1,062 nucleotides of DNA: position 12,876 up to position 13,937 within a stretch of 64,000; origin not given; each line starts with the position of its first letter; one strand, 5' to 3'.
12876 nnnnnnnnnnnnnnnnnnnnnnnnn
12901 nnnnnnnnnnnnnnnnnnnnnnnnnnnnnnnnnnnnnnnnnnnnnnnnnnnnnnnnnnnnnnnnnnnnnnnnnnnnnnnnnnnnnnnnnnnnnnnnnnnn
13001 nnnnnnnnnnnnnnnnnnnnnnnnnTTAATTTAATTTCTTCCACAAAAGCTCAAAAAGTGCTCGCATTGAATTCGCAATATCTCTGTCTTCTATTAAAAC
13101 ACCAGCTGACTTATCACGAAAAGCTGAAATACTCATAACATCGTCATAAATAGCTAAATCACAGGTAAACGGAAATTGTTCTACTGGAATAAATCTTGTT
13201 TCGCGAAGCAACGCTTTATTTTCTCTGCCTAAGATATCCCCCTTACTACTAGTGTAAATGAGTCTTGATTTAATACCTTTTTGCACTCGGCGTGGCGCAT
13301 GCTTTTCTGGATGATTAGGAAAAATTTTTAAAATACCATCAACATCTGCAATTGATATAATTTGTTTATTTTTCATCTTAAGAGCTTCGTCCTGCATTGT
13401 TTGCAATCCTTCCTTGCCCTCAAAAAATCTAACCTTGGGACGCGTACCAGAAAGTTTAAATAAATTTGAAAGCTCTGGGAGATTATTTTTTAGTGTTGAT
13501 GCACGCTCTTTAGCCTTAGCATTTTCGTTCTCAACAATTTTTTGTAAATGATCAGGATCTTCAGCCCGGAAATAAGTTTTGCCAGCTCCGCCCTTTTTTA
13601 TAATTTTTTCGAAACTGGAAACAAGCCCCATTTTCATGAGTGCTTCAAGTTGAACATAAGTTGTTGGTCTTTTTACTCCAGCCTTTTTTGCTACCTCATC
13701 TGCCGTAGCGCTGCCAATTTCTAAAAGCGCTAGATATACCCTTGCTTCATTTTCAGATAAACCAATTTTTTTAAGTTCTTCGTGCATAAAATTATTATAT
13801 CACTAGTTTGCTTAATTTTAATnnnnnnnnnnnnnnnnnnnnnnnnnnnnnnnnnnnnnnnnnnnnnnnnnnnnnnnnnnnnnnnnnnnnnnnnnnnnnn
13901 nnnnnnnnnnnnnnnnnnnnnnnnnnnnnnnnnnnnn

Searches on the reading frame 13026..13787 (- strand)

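Call 67: search_protein_families(library=pfam, proteins=[window:13026-13787:-], max_evalue=0.0001)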
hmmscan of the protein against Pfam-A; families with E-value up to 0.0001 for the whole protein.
window:13026-13787:- (253 aa): 2 families
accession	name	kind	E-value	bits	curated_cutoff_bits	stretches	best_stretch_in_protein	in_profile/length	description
PF01978.25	TrmB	-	9.3e-18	64.3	25.6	1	5-78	1-67/68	Sugar-specific transcriptional regulator TrmB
PF01022.26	HTH_5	-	3.9e-05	23.9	22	1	20-58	9-47/47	Bacterial regulatory protein, arsR family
